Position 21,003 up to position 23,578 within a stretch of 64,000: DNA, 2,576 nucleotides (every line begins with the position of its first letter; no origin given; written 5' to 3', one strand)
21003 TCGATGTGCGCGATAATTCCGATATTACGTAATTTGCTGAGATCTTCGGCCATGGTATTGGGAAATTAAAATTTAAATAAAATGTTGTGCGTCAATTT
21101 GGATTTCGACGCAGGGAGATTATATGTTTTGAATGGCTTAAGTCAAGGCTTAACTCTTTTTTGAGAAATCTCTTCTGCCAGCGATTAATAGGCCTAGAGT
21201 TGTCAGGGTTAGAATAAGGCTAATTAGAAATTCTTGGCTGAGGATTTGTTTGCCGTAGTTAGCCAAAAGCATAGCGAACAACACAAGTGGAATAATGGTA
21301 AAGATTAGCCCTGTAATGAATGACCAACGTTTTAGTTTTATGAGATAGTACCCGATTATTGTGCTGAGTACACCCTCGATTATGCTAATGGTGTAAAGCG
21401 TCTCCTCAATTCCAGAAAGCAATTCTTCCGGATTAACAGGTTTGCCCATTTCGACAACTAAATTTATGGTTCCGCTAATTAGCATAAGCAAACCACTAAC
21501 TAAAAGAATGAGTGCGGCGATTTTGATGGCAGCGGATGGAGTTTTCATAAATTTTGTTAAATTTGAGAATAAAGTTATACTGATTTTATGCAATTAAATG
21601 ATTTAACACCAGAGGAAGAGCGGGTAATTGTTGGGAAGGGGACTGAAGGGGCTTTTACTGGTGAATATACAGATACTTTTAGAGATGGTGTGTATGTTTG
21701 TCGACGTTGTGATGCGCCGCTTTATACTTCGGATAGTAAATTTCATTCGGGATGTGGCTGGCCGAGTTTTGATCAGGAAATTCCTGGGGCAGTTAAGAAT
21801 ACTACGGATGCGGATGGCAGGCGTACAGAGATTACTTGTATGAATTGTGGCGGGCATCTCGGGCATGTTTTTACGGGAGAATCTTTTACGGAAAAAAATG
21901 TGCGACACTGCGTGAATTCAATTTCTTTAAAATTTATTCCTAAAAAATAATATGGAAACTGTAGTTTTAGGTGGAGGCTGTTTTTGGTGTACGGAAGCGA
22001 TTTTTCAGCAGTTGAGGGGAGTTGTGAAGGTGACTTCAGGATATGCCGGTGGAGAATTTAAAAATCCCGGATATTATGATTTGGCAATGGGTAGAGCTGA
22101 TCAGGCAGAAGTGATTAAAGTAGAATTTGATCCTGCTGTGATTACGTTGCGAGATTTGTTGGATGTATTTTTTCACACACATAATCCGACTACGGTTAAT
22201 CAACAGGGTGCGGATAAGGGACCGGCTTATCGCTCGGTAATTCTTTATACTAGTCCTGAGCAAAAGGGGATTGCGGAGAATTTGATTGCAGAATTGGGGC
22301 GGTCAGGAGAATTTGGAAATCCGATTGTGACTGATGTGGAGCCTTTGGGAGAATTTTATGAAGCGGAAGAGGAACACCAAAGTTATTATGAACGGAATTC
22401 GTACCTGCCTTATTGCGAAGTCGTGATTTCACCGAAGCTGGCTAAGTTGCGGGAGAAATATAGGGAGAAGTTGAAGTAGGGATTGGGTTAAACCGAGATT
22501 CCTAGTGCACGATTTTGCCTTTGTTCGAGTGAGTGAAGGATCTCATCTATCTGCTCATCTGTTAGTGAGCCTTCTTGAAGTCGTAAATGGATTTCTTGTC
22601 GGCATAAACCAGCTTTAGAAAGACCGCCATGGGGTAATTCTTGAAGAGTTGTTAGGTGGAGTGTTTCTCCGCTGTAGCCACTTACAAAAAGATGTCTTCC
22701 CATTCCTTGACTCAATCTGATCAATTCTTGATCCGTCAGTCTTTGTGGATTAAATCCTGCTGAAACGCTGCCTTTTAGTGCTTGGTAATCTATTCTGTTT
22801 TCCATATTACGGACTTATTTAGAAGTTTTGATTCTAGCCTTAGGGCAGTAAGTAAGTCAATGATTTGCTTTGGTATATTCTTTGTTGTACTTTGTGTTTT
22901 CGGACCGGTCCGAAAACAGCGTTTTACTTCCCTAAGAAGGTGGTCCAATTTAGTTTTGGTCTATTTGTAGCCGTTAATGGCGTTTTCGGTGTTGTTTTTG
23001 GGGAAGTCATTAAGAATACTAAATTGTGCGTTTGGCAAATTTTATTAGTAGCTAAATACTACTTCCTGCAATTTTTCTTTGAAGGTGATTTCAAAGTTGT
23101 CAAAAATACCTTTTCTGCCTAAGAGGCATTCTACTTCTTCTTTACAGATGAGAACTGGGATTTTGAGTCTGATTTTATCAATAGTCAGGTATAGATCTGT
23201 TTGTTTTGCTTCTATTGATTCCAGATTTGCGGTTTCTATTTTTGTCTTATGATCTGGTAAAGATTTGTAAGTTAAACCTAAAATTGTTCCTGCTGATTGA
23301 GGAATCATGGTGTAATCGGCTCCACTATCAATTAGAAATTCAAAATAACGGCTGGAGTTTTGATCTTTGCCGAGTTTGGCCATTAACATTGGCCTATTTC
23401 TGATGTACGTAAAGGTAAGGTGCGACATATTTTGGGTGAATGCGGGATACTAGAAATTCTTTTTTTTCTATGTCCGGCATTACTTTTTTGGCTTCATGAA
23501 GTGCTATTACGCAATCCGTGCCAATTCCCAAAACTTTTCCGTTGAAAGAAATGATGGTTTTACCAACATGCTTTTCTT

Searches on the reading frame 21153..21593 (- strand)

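Call 73: search_protein_families(library=pfam, proteins=[window:21153-21593:-], max_evalue=0.01)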
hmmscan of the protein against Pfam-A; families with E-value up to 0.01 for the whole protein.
window:21153-21593:- (147 aa): 1 family
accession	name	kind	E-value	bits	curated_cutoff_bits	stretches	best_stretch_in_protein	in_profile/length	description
PF23636.1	DUF7144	-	0.00023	21.7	27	1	25-113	4-92/115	Domain of unknown function (DUF7144)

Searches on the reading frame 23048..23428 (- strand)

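Call 95: search_protein_families(library=pfam, proteins=[window:23048-23428:-], max_evalue=0.01)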
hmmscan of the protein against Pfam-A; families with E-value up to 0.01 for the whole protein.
window:23048-23428:- (127 aa): 3 families
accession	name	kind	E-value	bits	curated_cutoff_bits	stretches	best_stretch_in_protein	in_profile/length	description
PF13975.11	gag-asp_proteas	-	1.3e-06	29.3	28.2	1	28-104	9-86/92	gag-polyprotein putative aspartyl protease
PF13650.11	Asp_protease_2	-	3.1e-06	28.2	24.3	1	29-105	10-88/90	Aspartyl protease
PF00077.25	RVP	-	3.8e-05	24.4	20.7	1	11-105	3-90/101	Retroviral aspartyl protease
